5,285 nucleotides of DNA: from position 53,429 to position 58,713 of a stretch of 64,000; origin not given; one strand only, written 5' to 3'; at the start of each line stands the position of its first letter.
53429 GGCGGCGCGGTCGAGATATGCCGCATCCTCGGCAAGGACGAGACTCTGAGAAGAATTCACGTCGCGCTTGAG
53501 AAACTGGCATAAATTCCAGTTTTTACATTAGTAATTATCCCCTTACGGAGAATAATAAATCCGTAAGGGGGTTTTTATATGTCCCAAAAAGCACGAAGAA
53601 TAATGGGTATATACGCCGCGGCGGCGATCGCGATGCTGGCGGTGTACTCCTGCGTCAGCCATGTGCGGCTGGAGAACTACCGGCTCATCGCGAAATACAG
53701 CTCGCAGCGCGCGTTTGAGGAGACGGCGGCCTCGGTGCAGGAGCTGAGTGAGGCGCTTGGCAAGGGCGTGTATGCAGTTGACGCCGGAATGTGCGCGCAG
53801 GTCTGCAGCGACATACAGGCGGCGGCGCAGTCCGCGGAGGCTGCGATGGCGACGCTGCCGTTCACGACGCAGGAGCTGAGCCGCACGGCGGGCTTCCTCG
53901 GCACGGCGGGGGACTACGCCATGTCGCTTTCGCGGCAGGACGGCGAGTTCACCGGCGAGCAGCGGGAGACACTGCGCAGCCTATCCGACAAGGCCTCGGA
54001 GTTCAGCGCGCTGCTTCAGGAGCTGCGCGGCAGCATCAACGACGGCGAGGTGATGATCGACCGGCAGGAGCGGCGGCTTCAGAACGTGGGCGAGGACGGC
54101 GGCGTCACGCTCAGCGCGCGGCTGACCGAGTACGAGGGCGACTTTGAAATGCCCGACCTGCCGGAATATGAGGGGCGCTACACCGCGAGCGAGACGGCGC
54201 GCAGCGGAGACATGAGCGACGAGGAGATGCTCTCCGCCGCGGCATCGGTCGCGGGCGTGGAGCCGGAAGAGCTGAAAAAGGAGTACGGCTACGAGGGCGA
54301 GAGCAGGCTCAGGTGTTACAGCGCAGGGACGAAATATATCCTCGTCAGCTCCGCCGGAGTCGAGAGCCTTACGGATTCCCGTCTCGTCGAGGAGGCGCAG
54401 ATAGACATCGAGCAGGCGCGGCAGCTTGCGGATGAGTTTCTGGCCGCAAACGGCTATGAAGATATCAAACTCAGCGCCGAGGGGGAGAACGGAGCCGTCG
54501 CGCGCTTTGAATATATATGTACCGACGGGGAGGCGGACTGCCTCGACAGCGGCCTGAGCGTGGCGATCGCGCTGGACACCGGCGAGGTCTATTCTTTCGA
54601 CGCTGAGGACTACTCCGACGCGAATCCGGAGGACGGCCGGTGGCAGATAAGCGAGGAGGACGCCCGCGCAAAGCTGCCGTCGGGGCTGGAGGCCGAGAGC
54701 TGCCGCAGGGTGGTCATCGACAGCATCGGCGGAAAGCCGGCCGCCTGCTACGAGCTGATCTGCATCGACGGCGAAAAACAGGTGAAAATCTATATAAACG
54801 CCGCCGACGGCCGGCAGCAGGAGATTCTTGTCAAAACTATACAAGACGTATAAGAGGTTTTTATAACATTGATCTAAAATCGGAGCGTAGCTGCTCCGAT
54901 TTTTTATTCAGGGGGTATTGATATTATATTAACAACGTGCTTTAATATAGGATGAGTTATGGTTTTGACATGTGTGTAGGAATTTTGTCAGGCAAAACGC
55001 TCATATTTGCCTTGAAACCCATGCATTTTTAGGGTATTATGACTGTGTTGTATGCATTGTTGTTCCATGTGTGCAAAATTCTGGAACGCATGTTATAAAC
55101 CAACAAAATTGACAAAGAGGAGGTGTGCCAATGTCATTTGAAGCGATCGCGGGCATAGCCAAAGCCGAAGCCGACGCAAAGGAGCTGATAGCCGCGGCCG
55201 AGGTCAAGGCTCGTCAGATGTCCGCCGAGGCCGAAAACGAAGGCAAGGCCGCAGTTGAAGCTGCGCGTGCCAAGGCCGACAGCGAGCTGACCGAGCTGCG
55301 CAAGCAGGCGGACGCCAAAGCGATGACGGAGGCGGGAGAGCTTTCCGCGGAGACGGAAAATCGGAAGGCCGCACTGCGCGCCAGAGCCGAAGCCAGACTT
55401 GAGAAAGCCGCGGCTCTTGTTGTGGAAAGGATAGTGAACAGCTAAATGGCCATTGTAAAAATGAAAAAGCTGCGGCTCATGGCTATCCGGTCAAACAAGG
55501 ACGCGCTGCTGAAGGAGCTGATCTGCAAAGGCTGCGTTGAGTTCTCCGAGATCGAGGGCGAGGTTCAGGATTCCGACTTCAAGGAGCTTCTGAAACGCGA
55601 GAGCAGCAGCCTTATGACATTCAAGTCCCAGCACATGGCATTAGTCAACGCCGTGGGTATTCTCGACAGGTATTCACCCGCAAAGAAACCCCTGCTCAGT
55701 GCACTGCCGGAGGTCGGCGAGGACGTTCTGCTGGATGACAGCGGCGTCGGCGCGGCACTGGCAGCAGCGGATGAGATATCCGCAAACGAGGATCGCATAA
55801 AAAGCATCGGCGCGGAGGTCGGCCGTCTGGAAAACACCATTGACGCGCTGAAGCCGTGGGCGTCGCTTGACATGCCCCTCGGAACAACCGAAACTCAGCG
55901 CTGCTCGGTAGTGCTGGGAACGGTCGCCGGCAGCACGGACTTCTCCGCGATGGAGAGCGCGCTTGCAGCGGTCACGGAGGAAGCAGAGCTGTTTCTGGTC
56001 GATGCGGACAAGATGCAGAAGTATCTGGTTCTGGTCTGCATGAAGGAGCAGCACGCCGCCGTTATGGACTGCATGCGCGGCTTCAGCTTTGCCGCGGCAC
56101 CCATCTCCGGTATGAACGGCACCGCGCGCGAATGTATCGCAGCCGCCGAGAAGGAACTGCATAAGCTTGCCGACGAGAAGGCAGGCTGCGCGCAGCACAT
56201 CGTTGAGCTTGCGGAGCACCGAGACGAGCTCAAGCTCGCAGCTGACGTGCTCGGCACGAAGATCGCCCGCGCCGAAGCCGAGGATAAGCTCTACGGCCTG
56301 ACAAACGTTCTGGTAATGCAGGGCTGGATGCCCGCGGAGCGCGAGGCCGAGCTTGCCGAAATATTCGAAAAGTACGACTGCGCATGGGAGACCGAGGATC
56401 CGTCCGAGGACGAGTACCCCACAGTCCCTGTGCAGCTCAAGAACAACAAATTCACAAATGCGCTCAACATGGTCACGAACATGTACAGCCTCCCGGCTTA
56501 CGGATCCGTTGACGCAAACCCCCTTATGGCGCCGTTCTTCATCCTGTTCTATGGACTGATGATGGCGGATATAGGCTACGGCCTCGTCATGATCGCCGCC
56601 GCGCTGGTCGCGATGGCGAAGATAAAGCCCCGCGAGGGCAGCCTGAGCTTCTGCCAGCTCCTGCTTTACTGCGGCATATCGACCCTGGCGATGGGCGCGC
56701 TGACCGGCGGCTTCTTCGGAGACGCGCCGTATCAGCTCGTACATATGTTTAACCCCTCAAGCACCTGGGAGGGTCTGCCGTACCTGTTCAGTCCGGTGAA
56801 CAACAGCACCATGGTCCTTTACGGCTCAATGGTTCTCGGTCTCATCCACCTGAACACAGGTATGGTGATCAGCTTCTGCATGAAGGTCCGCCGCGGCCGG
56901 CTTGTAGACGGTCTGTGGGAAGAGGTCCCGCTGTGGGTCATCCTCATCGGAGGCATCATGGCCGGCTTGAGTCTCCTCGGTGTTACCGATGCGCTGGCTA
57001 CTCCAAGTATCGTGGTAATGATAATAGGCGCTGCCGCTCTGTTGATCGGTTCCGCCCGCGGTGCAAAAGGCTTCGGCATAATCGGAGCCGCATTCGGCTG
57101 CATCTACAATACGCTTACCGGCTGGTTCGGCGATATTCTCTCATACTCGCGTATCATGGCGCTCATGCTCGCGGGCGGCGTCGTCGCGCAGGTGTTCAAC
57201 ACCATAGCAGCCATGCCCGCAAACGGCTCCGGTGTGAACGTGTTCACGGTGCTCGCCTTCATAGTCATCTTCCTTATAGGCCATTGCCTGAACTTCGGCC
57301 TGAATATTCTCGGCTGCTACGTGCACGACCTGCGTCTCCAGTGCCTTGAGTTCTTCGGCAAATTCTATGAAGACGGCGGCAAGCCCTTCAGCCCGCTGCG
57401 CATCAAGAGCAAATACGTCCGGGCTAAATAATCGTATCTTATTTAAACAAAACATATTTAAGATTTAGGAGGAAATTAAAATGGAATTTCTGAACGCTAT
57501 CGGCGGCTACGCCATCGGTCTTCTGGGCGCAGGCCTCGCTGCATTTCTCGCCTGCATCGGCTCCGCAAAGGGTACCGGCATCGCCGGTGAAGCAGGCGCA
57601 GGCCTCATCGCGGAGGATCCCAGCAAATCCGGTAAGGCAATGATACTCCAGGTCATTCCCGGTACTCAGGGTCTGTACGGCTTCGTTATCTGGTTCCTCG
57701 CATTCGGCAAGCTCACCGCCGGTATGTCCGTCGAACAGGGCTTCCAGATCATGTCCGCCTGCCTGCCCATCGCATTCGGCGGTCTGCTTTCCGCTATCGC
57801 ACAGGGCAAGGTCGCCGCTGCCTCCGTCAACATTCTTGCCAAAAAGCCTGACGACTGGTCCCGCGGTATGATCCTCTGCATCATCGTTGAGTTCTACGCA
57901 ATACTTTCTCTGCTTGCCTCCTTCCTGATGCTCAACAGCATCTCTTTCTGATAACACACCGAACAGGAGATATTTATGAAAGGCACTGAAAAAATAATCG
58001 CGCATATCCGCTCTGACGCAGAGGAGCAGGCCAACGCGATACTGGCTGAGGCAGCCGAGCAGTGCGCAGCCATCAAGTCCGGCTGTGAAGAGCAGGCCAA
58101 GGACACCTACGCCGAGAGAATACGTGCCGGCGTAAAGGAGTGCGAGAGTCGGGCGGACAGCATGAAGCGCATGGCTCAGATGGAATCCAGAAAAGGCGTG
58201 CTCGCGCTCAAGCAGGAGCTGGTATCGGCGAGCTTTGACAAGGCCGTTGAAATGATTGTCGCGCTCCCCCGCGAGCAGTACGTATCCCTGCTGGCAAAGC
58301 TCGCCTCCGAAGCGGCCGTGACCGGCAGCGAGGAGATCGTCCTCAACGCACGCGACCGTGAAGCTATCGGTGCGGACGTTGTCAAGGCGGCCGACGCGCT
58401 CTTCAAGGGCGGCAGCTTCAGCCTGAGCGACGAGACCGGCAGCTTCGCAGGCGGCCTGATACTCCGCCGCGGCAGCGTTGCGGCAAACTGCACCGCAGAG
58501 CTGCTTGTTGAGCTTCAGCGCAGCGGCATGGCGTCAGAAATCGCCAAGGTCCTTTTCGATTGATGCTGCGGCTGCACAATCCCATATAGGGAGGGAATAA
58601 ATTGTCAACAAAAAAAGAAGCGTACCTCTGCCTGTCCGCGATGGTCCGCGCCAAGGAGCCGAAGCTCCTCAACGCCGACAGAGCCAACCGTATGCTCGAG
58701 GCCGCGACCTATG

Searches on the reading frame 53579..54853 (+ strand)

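Call 74: search_protein_families(library=pfam, proteins=[window:53579-54853:+], max_evalue=0.000001)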
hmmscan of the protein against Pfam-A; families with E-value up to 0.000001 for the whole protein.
window:53579-54853:+ (424 aa): 2 families
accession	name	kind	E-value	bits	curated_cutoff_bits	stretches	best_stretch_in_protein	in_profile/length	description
PF20769.2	YPEB_N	-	4.1e-20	72.5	27.3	1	33-160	4-134/136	YpeB N-terminal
PF14620.12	YPEB_PepSY1-2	-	9.2e-15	55.7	31.7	1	261-346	101-186/195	YpeB sporulation, PepSY1 and PepSY2 domains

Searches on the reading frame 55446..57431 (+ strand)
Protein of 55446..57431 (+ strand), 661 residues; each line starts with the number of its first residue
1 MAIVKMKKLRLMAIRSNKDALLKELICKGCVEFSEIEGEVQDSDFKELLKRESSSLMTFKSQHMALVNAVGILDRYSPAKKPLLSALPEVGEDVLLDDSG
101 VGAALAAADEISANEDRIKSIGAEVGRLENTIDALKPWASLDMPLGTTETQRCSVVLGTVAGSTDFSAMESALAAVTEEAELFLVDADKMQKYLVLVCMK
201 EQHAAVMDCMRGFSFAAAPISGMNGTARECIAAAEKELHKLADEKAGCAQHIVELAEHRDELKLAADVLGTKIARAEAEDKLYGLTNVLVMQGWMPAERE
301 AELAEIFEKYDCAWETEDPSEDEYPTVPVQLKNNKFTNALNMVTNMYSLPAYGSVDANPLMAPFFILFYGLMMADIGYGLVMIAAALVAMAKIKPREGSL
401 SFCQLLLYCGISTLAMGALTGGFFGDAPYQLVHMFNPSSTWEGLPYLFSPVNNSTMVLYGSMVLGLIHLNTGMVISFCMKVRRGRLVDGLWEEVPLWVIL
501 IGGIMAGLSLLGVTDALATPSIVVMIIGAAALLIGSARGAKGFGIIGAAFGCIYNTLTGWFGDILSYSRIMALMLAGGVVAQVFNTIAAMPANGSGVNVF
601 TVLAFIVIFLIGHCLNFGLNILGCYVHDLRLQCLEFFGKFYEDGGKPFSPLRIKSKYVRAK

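Call 74: search_protein_families(library=pfam, proteins=[window:55446-57431:+], max_evalue=0.000001)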
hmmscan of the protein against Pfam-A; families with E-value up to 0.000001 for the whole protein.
window:55446-57431:+ (661 aa): 1 family
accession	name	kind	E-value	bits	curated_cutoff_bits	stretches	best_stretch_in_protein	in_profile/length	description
PF01496.24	V_ATPase_I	-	2.1e-19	69.5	30.7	2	287-393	307-417/815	V-type ATPase 116kDa subunit family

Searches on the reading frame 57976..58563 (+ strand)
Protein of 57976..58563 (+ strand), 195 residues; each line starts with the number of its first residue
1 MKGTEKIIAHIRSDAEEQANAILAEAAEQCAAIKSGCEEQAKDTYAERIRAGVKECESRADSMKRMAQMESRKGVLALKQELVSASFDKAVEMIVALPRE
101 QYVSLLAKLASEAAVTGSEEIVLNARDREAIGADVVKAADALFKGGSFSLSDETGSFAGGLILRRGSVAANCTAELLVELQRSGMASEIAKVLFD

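Call 74: search_protein_families(library=pfam, proteins=[window:57976-58563:+], max_evalue=0.000001)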
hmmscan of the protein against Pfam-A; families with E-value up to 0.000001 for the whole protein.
window:57976-58563:+ (195 aa): 1 family
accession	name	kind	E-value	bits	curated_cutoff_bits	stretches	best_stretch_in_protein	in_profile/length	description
PF01991.23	vATP-synt_E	-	1.1e-17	64.6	24.2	1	11-194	2-199/199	ATP synthase (E/31 kDa) subunit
